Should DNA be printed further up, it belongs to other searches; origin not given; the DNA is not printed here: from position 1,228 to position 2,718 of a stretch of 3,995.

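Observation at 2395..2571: Relaxase ends in a low-complexity, repeat-encoded tail with a basic C-terminus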

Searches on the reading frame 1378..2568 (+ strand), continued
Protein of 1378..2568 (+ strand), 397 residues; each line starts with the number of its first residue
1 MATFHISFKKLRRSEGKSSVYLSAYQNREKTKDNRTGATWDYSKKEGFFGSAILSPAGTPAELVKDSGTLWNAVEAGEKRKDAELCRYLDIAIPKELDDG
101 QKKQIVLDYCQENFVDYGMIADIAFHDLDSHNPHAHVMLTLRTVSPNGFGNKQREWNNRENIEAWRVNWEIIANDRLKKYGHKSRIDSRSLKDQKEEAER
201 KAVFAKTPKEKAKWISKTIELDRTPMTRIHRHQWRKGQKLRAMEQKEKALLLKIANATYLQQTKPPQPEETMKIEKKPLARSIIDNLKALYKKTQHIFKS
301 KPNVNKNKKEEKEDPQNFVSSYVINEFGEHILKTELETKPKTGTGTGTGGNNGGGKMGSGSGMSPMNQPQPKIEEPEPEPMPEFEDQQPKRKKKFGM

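Call 37: find_encoding_contigs(protein=P0033, max_places=1, flank=3000)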
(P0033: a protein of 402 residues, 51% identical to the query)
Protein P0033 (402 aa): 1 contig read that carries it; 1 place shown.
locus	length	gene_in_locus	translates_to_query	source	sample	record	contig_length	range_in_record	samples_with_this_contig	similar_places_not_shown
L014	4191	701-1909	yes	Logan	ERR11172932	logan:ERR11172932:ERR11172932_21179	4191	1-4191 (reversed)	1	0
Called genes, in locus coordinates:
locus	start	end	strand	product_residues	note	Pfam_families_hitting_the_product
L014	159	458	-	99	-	-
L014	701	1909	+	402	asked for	PF03389:MobA_MobL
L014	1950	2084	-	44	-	-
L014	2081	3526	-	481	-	PF01446:Rep_1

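Call 46: search_dna_similar(query=window:1378-2568:+, collection=plasmids, mode=protein, max_rows=60, rows=spread, max_evalue=1e-20)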
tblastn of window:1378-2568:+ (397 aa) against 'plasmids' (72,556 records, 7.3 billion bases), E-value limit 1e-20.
Records with a match: 3537; places in all: 3690; records where one place covers at least 80% of the query: 31.
Best place of each record, by identity: >=99% 36; 95-99% 1; 60-80% 5; <60% 3495.
By first word of the organism name: Escherichia 464; Lactiplantibacillus 464; Rhizobium 313; Acinetobacter 255; Agrobacterium 247; Sinorhizobium 191; Staphylococcus 177; Lactococcus 89; Klebsiella 72; Pediococcus 72; and 177 more.
By predicted mobility (MOB-suite, as given by PLSDB): mobilizable 1961; conjugative 1211; non-mobilizable 365.
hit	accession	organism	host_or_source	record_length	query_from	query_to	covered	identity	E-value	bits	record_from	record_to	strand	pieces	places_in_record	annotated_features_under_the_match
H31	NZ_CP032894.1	Enterobacter kobei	Homo sapiens,Pure Culture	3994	1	337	85%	100.0%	0e+0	668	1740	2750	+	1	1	mobQ: MobQ family relaxase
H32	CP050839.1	Klebsiella pneumoniae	milk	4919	1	264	66%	42.0%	3e-52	194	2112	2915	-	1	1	MobA/MobL family protein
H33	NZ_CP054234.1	Escherichia coli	Homo sapiens,urine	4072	1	229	58%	41.5%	7e-49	184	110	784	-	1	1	none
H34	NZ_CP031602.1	Roseovarius indicus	pure culture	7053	1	234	59%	39.0%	8e-47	178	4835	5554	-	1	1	mobQ: MobQ family relaxase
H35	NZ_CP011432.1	Salmonella enterica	Homo sapiens,blood,blood-culture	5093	1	194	49%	46.4%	6e-51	190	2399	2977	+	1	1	mobQ: MobQ family relaxase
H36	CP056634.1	Escherichia coli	culture,Wastewater influent sample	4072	1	194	49%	46.4%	2e-50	189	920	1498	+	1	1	MobA/MobL family protein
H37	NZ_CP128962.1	Escherichia coli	-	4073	1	197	50%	45.2%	3e-49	185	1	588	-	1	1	none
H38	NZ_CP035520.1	Escherichia coli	Homo sapiens,urine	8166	1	194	49%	45.9%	3e-50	189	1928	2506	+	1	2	mobQ: MobQ family relaxase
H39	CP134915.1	Escherichia coli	Homo sapiens,blood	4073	1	194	49%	45.4%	2e-49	186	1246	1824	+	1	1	mobQ: MobQ family relaxase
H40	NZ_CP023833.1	Escherichia coli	Homo sapiens,Bacterial isolate,feces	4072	1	194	49%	45.4%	3e-49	186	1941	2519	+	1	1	none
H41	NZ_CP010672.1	Phaeobacter inhibens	cell culture,zooplankton aquaculture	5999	1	234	59%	36.8%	2e-42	166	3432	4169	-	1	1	mobQ: MobQ family relaxase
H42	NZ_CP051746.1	Escherichia coli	Homo sapiens,whole organism,rectal swab ...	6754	1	197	50%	43.1%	1e-46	178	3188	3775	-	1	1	mobQ: MobQ family relaxase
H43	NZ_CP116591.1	Aerococcus urinaeequi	Bos taurus,whole organism,fecal sample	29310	1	267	67%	31.7%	2e-30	130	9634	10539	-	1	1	mobQ: MobQ family relaxase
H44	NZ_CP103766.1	Escherichia coli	Homo sapiens,blood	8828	1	229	58%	35.7%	5e-34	141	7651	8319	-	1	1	mobQ: MobQ family relaxase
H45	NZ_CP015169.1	Acetobacter ascendens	single cell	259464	1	194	49%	41.4%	1e-36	149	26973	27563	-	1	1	traA: Ti-type conjugative transfer relaxase TraA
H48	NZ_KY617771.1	Acinetobacter baumannii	endotracheal aspiration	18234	1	209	53%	35.8%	5e-27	120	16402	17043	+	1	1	mobQ: MobQ family relaxase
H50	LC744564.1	Staphylococcus aureus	-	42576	1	243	61%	30.3%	1e-23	110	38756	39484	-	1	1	mobQ: MobQ relaxase, NES oriT nickase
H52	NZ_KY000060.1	Agrobacterium radiobacter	-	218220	1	226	57%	32.4%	3e-22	106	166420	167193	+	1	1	traA: Ti-type conjugative transfer relaxase TraA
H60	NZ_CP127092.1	Lactiplantibacillus plantarum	Morella rubra,Bacterial ...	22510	1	194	49%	35.3%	1e-33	140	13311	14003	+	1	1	mobQ: MobQ family relaxase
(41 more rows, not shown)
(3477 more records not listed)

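Call 48: get_annotated_region(hit=H36, flank=2500)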
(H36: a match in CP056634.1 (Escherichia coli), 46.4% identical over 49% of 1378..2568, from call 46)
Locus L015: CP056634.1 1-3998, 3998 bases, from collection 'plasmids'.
description: Escherichia coli strain RHBSTW-00303 plasmid pRHBSTW-00303_3, complete sequence
organism: Escherichia coli (NCBI taxid 562)
taxonomy: Bacteria; Pseudomonadota; Gammaproteobacteria; Enterobacterales; Enterobacteriaceae; Escherichia; Escherichia coli
host: -; source: culture,Wastewater influent sample; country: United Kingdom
typing (MOB-suite, as given by PLSDB): mobilizable; replicon rep_cluster_1778; relaxase MOBQ
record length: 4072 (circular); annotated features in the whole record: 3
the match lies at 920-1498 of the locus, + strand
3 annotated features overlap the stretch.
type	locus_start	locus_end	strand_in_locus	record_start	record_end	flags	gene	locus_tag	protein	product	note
CDS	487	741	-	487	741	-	-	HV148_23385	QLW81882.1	mobilization protein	-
CDS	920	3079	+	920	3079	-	-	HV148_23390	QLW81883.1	MobA/MobL family protein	-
CDS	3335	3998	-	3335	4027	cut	-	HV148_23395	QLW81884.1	replication initiation protein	-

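Call 67: get_annotated_region(hit=H32, flank=2500)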
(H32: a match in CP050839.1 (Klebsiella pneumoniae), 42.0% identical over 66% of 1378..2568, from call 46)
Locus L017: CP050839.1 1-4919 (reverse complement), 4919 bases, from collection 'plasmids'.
description: Klebsiella pneumoniae strain Bckp021 plasmid pBckp021-5, complete sequence
organism: Klebsiella pneumoniae (NCBI taxid 573)
taxonomy: Bacteria; Pseudomonadota; Gammaproteobacteria; Enterobacterales; Enterobacteriaceae; Klebsiella; Klebsiella pneumoniae
host: -; source: milk; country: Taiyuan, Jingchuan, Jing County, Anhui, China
typing (MOB-suite, as given by PLSDB): non-mobilizable
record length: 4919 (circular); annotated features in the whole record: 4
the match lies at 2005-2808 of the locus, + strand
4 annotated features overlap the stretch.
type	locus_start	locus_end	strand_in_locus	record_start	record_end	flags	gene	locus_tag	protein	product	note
CDS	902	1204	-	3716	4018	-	-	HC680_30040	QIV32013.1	hypothetical protein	-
CDS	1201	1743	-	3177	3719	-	-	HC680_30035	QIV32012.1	hypothetical protein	-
CDS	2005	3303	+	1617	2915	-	-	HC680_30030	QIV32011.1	MobA/MobL family protein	-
CDS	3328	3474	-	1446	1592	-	-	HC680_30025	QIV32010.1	hypothetical protein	-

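Call 68: get_annotated_region(hit=H34, flank=2500)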
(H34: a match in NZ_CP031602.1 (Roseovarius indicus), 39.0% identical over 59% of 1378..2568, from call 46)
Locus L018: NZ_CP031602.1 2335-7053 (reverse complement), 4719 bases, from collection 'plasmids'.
description: Roseovarius indicus strain DSM 26383 plasmid pRIdsm_04, complete sequence
organism: Roseovarius indicus (NCBI taxid 540747)
taxonomy: Bacteria; Pseudomonadota; Alphaproteobacteria; Rhodobacterales; Roseobacteraceae; Roseovarius; Roseovarius indicus
host: -; source: pure culture; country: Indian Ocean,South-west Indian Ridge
typing (MOB-suite, as given by PLSDB): mobilizable; relaxase MOBQ
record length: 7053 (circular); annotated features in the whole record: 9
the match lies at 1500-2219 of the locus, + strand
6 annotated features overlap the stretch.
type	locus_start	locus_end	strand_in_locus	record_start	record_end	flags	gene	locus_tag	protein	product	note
CDS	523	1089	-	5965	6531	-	-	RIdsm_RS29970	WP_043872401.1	hypothetical protein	-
CDS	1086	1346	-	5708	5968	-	-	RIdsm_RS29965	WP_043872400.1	hypothetical protein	-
CDS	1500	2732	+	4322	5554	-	mobQ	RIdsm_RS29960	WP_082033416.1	MobQ family relaxase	-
CDS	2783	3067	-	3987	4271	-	-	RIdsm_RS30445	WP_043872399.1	hypothetical protein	-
CDS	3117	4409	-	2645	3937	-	chrA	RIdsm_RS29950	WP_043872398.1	chromate efflux transporter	GO:0015703 - chromate transport [Evidence IEA]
CDS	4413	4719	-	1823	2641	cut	-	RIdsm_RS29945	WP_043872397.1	sulfurtransferase/chromate resistance protein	-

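Call 69: get_annotated_region(hit=H48, flank=2500)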
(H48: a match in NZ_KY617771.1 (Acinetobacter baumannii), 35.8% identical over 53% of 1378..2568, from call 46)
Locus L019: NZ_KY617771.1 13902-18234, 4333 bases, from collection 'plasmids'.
description: Acinetobacter baumannii strain SGH0823 plasmid pS30-1, complete sequence
organism: Acinetobacter baumannii (NCBI taxid 470)
taxonomy: Bacteria; Pseudomonadota; Gammaproteobacteria; Moraxellales; Moraxellaceae; Acinetobacter; Acinetobacter baumannii
host: -; source: endotracheal aspiration; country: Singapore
typing (MOB-suite, as given by PLSDB): mobilizable; replicon rep_cluster_1254; relaxase MOBQ
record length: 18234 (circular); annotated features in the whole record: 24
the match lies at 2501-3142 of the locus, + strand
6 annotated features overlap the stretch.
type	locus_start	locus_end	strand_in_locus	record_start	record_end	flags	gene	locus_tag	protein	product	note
CDS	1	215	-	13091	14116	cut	-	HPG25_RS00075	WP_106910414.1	hypothetical protein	-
CDS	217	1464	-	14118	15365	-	-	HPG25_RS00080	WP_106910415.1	AAA family ATPase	-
CDS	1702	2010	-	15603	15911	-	-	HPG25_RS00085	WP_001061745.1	hypothetical protein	-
CDS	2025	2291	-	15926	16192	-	-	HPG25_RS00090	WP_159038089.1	mobilization protein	-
CDS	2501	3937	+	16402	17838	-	mobQ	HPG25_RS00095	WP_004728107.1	MobQ family relaxase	-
CDS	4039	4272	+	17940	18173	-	-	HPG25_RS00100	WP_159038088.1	hypothetical protein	-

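Call 70: get_annotated_region(hit=H50, flank=2500)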
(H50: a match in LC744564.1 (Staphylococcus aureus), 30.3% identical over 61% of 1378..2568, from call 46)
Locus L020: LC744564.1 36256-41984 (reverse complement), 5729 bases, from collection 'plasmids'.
description: Staphylococcus aureus T34 plasmid pW34A DNA, complete genome
organism: Staphylococcus aureus (NCBI taxid 1280)
taxonomy: Bacteria; Bacillota; Bacilli; Bacillales; Staphylococcaceae; Staphylococcus; Staphylococcus aureus
host: -; source: -; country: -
typing (MOB-suite, as given by PLSDB): conjugative; replicon rep_cluster_1018,rep_cluster_1142,rep_cluster_1281; relaxase MOBQ,MOBQ,MOBV; mating-pair formation MPF_T
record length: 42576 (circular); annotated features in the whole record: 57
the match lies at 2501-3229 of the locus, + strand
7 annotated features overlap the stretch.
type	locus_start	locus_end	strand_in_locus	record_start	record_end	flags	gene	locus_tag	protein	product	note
CDS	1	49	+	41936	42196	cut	-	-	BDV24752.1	transcriptional regulator, helix-turn-helix domain-containing protein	-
CDS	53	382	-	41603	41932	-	-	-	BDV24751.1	plasmid segregation protein, recombinase, DNA-binding protein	-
CDS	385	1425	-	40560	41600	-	parM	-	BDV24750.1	plasmid segregation protein, actin-like filament, ATPase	-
CDS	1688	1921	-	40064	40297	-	-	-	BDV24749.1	hypothetical protein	-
CDS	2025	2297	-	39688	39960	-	-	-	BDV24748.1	hypothetical protein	-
CDS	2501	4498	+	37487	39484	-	mobQ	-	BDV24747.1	MobQ relaxase, NES oriT nickase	-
CDS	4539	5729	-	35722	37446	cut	-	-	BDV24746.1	transcriptional regulator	-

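Call 71: get_annotated_region(hit=H60, flank=2500)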
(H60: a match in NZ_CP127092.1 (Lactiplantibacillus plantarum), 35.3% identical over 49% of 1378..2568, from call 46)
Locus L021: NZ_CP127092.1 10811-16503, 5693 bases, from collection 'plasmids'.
description: Lactiplantibacillus plantarum strain YY-112 plasmid unnamed2, complete sequence
organism: Lactiplantibacillus plantarum (NCBI taxid 1590)
taxonomy: Bacteria; Bacillota; Bacilli; Lactobacillales; Lactobacillaceae; Lactiplantibacillus; Lactiplantibacillus plantarum
host: -; source: Morella rubra,Bacterial suspension,waxberry; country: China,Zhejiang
typing (MOB-suite, as given by PLSDB): mobilizable; replicon rep_cluster_707; relaxase MOBQ
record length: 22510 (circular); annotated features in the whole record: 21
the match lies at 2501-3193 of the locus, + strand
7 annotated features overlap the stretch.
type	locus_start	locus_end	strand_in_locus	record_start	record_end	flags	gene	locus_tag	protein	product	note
CDS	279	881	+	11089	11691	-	-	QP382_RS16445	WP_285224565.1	alpha/beta hydrolase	-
CDS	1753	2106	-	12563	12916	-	-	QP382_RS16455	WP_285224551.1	hypothetical protein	-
CDS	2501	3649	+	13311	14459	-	mobQ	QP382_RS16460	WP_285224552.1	MobQ family relaxase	-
CDS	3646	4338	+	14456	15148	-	-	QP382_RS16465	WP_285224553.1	MobB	-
CDS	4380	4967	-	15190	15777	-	-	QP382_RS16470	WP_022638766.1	site-specific integrase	-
CDS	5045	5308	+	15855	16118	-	-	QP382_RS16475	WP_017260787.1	type II toxin-antitoxin system PrlF family antitoxin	GO:0001558 - regulation of cell growth [Evidence IEA]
CDS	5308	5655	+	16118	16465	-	-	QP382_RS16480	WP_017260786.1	type II toxin-antitoxin system PemK/MazF family toxin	-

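Call 72: get_annotated_region(hit=H52, flank=4000)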
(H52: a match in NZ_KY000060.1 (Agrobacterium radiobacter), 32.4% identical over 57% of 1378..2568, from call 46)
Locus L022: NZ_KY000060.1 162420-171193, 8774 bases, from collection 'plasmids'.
description: Agrobacterium radiobacter strain CFBP2407 plasmid pTi_CFBP2407, complete sequence
organism: Agrobacterium radiobacter (NCBI taxid 362)
taxonomy: Bacteria; Pseudomonadota; Alphaproteobacteria; Hyphomicrobiales; Rhizobiaceae; Agrobacterium; Agrobacterium radiobacter
host: -; source: -; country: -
typing (MOB-suite, as given by PLSDB): conjugative; replicon rep_cluster_490; relaxase MOBP,MOBQ; mating-pair formation MPF_T
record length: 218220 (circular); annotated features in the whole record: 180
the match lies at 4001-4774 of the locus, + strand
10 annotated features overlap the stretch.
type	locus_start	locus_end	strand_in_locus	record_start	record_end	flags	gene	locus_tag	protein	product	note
CDS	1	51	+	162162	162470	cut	-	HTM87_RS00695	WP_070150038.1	DUF736 domain-containing protein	-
CDS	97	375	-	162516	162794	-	-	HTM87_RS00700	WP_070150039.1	HU family DNA-binding protein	GO:0030261 - chromosome condensation [Evidence IEA]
CDS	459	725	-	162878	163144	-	-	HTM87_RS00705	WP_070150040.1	WGR domain-containing protein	-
CDS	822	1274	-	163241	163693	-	-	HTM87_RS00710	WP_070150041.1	thermonuclease family protein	-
CDS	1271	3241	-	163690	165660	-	traG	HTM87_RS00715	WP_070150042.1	Ti-type conjugative transfer system protein TraG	-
CDS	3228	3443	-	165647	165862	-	traD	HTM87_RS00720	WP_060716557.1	type IV conjugative transfer system coupling protein TraD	-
CDS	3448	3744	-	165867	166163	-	traC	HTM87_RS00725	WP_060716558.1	conjugal transfer protein TraC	-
CDS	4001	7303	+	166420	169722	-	traA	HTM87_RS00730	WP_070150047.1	Ti-type conjugative transfer relaxase TraA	-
CDS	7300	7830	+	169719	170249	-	traF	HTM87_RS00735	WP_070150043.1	conjugative transfer signal peptidase TraF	-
CDS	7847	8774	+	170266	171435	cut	-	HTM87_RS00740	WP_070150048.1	conjugal transfer protein TraB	-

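Call 73: get_annotated_region(hit=H35, flank=2500)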
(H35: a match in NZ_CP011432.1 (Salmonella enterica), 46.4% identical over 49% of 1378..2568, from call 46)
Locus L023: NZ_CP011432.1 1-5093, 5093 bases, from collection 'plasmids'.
description: Salmonella enterica subsp. enterica serovar Typhimurium strain YU39 isolate YUHS 05-78 plasmid pYU39_5.1, complete sequence
organism: Salmonella enterica (NCBI taxid 90371)
taxonomy: Bacteria; Pseudomonadota; Gammaproteobacteria; Enterobacterales; Enterobacteriaceae; Salmonella; Salmonella enterica
host: -; source: Homo sapiens,blood,blood-culture; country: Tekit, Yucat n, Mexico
typing (MOB-suite, as given by PLSDB): mobilizable; replicon rep_cluster_1778; relaxase MOBQ
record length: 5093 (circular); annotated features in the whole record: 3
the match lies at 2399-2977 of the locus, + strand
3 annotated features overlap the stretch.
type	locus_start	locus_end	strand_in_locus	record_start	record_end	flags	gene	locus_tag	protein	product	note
CDS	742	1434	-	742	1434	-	-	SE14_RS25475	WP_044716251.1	replication initiation protein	GO:0006270 - DNA replication initiation [Evidence IEA]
CDS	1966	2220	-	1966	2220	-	-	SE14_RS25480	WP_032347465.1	hypothetical protein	-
CDS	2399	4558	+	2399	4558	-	mobQ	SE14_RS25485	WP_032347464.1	MobQ family relaxase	-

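Call 79: find_encoding_contigs(protein=P0144, max_places=1, flank=1500)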
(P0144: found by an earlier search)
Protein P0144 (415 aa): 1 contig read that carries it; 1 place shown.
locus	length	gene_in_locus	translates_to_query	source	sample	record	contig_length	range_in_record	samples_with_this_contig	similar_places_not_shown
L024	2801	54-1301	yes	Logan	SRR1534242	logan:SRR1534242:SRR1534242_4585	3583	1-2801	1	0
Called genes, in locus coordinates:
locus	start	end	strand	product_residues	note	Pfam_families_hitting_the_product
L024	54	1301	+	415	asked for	PF03389:MobA_MobL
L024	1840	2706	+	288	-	PF03090:Replicase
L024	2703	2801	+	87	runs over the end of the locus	PF13384:HTH_23 (faint)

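Call 80: find_encoding_contigs(protein=P0160, max_places=1, flank=1500)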
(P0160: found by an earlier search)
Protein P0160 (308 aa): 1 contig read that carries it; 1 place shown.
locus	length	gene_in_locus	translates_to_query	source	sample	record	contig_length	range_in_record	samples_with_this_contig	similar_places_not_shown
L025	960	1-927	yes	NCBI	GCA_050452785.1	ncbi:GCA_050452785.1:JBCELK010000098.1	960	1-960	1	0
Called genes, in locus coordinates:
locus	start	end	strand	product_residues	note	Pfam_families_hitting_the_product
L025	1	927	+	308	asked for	PF03389:MobA_MobL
